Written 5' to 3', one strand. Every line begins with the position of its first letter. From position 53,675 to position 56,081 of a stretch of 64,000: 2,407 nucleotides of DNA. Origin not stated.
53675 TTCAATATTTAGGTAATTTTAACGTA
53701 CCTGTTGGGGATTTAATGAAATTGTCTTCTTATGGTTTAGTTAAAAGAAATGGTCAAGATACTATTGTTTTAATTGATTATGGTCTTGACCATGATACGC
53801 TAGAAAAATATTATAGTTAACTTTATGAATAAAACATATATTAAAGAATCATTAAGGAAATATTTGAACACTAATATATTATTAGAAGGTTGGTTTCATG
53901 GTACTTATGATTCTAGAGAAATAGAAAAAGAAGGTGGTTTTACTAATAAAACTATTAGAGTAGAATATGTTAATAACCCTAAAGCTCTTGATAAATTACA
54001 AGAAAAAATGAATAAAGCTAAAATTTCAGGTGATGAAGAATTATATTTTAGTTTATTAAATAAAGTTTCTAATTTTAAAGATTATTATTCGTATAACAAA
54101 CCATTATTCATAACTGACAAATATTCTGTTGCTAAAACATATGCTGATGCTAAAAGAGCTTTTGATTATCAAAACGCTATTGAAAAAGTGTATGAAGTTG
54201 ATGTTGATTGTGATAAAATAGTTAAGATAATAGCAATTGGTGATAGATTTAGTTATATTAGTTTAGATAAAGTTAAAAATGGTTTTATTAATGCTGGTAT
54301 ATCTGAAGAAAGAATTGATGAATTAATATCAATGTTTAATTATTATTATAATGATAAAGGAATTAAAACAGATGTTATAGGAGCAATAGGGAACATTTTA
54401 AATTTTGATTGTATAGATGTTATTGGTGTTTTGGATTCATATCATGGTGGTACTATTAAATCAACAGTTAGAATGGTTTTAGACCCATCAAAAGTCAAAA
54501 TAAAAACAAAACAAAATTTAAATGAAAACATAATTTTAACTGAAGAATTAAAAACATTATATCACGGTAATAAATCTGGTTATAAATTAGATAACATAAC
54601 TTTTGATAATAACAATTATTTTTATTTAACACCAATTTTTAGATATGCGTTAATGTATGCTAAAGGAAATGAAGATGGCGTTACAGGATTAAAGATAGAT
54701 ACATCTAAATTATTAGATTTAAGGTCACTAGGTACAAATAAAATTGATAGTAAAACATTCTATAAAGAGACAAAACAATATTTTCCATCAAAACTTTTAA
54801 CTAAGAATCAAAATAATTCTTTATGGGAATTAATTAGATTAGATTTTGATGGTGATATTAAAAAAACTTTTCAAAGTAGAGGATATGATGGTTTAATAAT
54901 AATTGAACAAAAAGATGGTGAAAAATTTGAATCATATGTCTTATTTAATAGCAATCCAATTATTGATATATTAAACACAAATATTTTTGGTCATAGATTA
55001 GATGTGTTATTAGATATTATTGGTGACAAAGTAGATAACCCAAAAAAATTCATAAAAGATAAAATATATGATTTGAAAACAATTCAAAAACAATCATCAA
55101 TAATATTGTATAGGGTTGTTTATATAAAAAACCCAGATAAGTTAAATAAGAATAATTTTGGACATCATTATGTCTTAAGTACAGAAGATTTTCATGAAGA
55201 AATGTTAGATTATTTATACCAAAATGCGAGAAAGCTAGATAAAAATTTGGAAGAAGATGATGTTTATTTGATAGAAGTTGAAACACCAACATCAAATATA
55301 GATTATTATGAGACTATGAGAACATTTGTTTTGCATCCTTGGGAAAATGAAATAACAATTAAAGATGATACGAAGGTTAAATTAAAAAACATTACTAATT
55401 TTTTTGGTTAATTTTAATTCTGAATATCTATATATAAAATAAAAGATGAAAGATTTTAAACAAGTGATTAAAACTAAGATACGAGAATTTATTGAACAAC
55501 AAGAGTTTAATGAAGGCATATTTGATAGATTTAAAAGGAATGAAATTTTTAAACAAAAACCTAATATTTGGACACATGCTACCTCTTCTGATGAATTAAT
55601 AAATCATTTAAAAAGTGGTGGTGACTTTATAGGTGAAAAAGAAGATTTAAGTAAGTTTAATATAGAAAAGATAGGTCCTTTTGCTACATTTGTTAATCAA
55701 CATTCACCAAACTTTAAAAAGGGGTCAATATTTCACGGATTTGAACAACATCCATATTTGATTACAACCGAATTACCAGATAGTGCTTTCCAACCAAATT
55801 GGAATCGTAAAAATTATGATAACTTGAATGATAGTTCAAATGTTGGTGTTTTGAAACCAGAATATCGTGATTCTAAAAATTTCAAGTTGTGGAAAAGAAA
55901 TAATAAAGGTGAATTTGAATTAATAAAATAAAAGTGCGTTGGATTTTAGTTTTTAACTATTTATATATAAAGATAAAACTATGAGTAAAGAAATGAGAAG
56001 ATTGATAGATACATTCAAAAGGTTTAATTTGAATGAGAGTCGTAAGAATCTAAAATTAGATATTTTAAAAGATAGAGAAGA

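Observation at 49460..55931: Expanded family of ART-fold-like proteins, one with a diphtheria-toxin-like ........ signature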

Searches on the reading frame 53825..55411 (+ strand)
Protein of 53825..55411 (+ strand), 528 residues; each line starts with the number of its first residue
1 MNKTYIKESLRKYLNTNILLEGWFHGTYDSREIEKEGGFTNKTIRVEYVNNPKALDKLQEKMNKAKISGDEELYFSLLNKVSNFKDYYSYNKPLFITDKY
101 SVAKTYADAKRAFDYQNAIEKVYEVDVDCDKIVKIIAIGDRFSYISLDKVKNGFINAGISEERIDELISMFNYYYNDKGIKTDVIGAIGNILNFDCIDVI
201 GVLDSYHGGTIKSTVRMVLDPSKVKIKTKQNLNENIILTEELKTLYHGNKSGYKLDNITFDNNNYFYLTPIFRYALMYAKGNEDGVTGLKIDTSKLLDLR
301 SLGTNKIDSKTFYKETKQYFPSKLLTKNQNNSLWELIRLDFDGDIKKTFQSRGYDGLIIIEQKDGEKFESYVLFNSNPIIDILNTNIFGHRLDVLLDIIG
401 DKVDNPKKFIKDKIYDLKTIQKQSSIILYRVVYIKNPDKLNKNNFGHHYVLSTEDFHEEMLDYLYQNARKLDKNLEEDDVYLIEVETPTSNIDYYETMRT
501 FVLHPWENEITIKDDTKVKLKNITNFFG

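Call 3: search_protein_families(library=pfam, proteins=[window:53825-55411:+], max_evalue=1)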
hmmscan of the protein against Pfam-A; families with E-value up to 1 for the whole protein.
window:53825-55411:+ (528 aa): 1 family
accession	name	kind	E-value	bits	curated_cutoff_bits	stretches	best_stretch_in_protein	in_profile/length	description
PF13151.12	DUF3990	-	0.14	12.3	32.2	1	82-135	17-70/152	Protein of unknown function (DUF3990)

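Call 4: search_protein_families(library=phrogs, proteins=[window:53825-55411:+], max_evalue=0.1)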
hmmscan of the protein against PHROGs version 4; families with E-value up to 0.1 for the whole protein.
window:53825-55411:+ (528 aa): 2 families
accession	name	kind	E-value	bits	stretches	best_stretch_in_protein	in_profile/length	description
phrog_38408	-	unknown function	0.032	15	1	285-342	19-79/148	-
phrog_28419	-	unknown function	0.046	14.6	0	53-74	8-29/64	-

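Call 7: find_homologous_proteins(query=window:53825-55411:+, max_evalue=0.001)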
Query window:53825-55411:+ (528 aa): 61 proteins with E <= 0.001 among 8000 candidates.
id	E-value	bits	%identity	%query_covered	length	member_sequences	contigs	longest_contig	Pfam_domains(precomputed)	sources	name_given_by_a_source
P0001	0.0e+0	1144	97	100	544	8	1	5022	-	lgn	-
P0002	8.3e-92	327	64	48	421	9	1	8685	-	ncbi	-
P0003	8.3e-90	320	68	43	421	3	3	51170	-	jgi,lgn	jgi:hypothetical protein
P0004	1.7e-86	309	64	44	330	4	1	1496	-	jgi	jgi:hypothetical protein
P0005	1.6e-82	296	64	41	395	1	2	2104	-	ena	-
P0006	4.2e-82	295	63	42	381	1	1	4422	-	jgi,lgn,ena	-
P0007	3.5e-81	292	65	39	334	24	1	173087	-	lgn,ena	-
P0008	8.3e-78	280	54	44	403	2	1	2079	-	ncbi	-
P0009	1.4e-75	273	57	43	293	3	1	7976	-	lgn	-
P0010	3.5e-74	268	56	43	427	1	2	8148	-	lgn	-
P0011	3.9e-73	265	59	40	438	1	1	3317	-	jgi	-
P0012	1.2e-72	263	61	40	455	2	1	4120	-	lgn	-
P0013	6.7e-64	235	76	27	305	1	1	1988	-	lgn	-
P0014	4.1e-63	232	50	42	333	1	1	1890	-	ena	-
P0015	8.5e-62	228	50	42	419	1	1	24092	PF18905.6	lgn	-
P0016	1.5e-61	227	47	48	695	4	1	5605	-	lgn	-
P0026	2.0e-57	213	46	45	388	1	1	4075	PF18760.8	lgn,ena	-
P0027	2.7e-57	213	45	45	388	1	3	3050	PF18760.8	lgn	-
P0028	3.7e-57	212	45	45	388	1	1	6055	PF18760.8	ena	-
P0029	3.9e-57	212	45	45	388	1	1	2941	PF18760.8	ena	-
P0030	5.0e-57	212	45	45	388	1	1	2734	PF18760.8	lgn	-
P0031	5.1e-57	212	45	45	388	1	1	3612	PF18760.8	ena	-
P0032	5.3e-57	212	45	45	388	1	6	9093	PF18760.8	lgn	-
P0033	7.0e-57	211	45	45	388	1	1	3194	PF18760.8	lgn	-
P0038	3.7e-56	209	47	44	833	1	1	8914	PF18760.8,PF00959.25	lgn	-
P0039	5.2e-56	208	42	52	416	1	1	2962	PF18760.8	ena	-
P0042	2.5e-55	206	51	40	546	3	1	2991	-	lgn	-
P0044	8.0e-55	205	46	42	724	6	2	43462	PF18760.8,PF00959.25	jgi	jgi:lysozyme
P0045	2.5e-54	203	46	42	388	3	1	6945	PF18760.8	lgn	-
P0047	4.9e-54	202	51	39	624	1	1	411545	PF00959.25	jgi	jgi:GH24 family phage-related lysozyme (muramidase)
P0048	6.6e-54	202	47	41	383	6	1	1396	PF18760.8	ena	-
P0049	2.6e-53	200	45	46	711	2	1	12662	PF18760.8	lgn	-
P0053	1.1e-51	194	50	39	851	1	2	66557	PF10307.16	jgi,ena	-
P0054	1.6e-50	190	59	32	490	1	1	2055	-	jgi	jgi:hypothetical protein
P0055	6.9e-49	185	43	46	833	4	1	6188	PF18760.8,PF00959.25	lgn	-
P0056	1.4e-47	181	59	27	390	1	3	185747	-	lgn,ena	-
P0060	4.1e-33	133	38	42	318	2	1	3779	PF18760.8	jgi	jgi:hypothetical protein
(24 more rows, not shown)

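Call 9: search_protein_families(library=pfam, proteins=[P0026, P0015, P0038, P0054, P0056, P0042, P0016, P0053, P0002, P0060], max_evalue=0.1)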
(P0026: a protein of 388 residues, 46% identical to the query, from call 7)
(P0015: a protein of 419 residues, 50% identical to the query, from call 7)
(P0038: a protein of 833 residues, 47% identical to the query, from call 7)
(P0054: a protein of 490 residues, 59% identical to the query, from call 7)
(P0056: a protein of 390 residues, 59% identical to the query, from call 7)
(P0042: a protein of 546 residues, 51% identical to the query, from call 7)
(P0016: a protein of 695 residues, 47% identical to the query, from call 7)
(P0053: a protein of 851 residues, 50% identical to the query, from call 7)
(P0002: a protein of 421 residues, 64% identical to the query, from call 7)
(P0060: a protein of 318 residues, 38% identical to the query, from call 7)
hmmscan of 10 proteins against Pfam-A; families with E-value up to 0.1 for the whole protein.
P0026 (388 aa): 1 family
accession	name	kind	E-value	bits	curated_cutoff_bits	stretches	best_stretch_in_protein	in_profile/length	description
PF18760.7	ART-PolyVal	-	1.1e-05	26.6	31.2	1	246-375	9-127/140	ADP-Ribosyltransferase in polyvalent proteins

P0015 (419 aa): 2 families
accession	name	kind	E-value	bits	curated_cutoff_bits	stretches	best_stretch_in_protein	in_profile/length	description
PF18905.5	DUF5661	-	8.3e-12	45.7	27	1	238-297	1-65/65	Protein of unknown function (DUF5661)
PF04760.21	IF2_N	-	0.013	15.7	25.3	1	235-280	3-50/53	Translation initiation factor IF-2, N-terminal region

P0038 (833 aa): 2 families
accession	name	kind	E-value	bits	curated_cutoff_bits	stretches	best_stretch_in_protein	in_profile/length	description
PF00959.24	Phage_lysozyme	-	6.1e-21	75.5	22.3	1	498-623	8-125/125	Phage lysozyme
PF18760.7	ART-PolyVal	-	5.6e-10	40.6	31.2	1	662-824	8-128/140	ADP-Ribosyltransferase in polyvalent proteins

P0054 (490 aa): 2 families
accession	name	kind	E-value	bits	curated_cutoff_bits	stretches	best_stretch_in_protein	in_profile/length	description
PF18760.7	ART-PolyVal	-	0.00015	23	31.2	1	23-77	96-140/140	ADP-Ribosyltransferase in polyvalent proteins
PF13473.12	Cupredoxin_1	-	0.061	13.8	27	0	396-439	17-62/104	Cupredoxin-like domain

P0056 (390 aa): 3 families
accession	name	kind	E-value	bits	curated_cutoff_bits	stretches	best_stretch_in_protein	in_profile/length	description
PF06926.16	Rep_Org_C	-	0.027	15.2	27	1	253-339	6-91/95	Putative replisome organiser protein C-terminus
PF23254.1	KH_PARP14_8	-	0.047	14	27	0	29-50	11-32/66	PARP14-like, eighth type I KH domain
PF08765.17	Mor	-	0.052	14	24.9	0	36-101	20-83/107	Mor transcription activator family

P0042 (546 aa): 8 families
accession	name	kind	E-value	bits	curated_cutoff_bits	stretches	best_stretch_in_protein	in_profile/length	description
PF13508.13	Acetyltransf_7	-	3.5e-05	24.5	27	1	240-311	28-84/84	Acetyltransferase (GNAT) domain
PF00583.31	Acetyltransf_1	-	4.4e-05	24.2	20.7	1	229-284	55-98/116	Acetyltransferase (GNAT) family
PF14542.12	Acetyltransf_CG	-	0.00013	22.5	30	1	246-280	25-59/80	GCN5-related N-acetyl-transferase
PF13673.13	Acetyltransf_10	-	0.00028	21.3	23.6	1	247-313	53-111/128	Acetyltransferase (GNAT) domain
PF22742.2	PspAB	-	0.011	16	27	1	216-285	71-137/189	PspA associated protein B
PF10437.14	Lip_prot_lig_C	-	0.02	15.2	24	1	440-503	20-82/85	Bacterial lipoate protein ligase C-terminus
PF13527.13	Acetyltransf_9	-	0.031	14.7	25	1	248-311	75-126/127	Acetyltransferase (GNAT) domain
PF18468.6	Pfk_N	-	0.04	14.8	26.8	0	298-353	17-69/98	Phosphofructokinase N-terminal domain yeast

P0016 (695 aa): 0 families

P0053 (851 aa): 3 families
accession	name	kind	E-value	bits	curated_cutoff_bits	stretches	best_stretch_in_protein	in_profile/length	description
PF10307.15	HAD_SAK_1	-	1e-10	42.2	25.6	1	587-718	25-180/203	HAD domain family 1 in Swiss Army Knife RNA repair proteins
PF00657.28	Lipase_GDSL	-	0.017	15.7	23.6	0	212-285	137-206/208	GDSL-like Lipase/Acylhydrolase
PF10534.14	CRIC_ras_sig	-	0.041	14.5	22.5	0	4-52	16-59/93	Connector enhancer of kinase suppressor of ras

P0002 (421 aa): 4 families
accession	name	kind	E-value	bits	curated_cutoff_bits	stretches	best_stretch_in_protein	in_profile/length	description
PF00407.25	Bet_v_1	-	0.033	14.5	22.4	0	253-382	17-145/151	Pathogenesis-related protein Bet v 1 family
PF10437.14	Lip_prot_lig_C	-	0.037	14.4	24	0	127-181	21-75/85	Bacterial lipoate protein ligase C-terminus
PF18795.7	HSM3_N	-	0.039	13.9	24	0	324-387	21-84/237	DNA mismatch repair protein HSM3, N terminal domain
PF02195.25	ParB_N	-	0.045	14.2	26.3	0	367-415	24-75/95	ParB N-terminal domain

P0060 (318 aa): 1 family
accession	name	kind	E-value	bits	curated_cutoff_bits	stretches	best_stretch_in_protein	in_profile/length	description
PF18760.7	ART-PolyVal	-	3.6e-13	50.9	31.2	1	207-314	16-133/140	ADP-Ribosyltransferase in polyvalent proteins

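Call 85: find_encoding_contigs(protein=P0047, flank=8000, max_places=1)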
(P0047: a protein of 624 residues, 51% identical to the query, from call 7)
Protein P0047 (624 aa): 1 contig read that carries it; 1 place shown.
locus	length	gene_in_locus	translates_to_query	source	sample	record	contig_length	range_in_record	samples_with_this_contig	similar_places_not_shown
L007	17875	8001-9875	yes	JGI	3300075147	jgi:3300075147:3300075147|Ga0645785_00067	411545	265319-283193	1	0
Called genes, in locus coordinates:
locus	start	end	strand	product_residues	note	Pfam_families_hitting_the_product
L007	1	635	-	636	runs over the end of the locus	-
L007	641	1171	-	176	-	-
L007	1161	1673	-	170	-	-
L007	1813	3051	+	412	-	-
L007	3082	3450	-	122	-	-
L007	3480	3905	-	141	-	-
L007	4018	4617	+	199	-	-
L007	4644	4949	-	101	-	-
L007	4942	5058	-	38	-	-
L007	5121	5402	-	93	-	-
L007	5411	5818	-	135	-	PF09424:YqeY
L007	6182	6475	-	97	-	-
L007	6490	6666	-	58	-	-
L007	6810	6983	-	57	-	-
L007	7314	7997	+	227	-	PF01569:PAP2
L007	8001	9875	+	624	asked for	PF00959:Phage_lysozyme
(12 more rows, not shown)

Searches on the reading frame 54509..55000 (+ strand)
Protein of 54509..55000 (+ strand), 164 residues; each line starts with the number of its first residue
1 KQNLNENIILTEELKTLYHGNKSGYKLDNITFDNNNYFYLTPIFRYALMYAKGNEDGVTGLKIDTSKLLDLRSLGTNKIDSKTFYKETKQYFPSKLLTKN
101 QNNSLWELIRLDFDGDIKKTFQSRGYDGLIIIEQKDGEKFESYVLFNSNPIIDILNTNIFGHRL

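Call 40: search_protein_representatives(alignment_id=A2)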
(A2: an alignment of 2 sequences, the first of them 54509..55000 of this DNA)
Query: 2 sequences, 166 profile positions. Proteins with E-value up to 0.001 (for the whole library): 27; up to 1e-10: 21; up to 1e-30: 2. The best 27 are listed.
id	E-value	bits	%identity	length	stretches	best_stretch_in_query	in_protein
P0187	6.0e-49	182.1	-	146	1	18-156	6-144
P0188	1.3e-36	142.1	-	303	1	18-163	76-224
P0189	5.1e-24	101.0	-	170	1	15-154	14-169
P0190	9.3e-24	100.2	-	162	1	18-155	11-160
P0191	1.4e-23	99.6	-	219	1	5-153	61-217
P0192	1.3e-21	93.2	-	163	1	14-155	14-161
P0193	1.2e-20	90.1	-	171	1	12-157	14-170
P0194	4.8e-19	84.9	-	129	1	15-125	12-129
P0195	5.0e-18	81.6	-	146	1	22-154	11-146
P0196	7.6e-18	81.0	-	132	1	27-124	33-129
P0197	2.2e-16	76.3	-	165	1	17-157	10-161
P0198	7.2e-16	74.5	-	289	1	9-160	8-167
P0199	9.2e-16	74.2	-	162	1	15-150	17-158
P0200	1.1e-15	73.9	-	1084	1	17-156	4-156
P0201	1.2e-15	73.8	-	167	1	15-155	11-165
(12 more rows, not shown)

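Call 42: search_protein_families(library=pfam, alignment_id=A3, max_evalue=1)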
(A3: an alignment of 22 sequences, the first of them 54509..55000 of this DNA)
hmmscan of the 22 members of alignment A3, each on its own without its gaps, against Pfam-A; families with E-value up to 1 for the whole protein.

A. member 1, window:54509-55000:+ (164 aa): 0 families

B. families by the number of members that match (of 22 scanned): 8 families
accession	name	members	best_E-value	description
PF18760.7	ART-PolyVal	8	2.3e-07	ADP-Ribosyltransferase in polyvalent proteins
PF13151.12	DUF3990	2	0.0067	Protein of unknown function (DUF3990)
PF19503.4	DUF6037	1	0.0056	Family of unknown function (DUF6037)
PF08634.16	Pet127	1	0.016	Mitochondrial protein Pet127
PF13508.13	Acetyltransf_7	1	0.02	Acetyltransferase (GNAT) domain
PF23602.1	CS_DNAAF11_C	1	0.082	Dynein axonemal assembly factor 11-like, CS domain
PF06632.17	XRCC4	1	0.096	XRCC4 N-terminal domain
PF23690.1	YqfI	1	0.25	YqfI-like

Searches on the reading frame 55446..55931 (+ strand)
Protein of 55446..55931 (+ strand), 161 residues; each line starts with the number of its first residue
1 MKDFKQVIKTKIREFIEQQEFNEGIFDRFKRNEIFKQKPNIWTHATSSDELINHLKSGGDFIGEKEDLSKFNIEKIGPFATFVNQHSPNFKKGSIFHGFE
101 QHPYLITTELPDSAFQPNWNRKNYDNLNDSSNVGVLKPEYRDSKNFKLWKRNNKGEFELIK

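Call 3: search_protein_families(library=pfam, proteins=[window:55446-55931:+], max_evalue=1)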
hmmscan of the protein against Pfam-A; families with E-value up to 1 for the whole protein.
window:55446-55931:+ (161 aa): 0 families

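Call 4: search_protein_families(library=phrogs, proteins=[window:55446-55931:+], max_evalue=0.1)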
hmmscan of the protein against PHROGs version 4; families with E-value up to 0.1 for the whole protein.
window:55446-55931:+ (161 aa): 1 family
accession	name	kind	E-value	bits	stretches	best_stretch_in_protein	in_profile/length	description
phrog_34662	-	unknown function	0.058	14.2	0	47-68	33-54/63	-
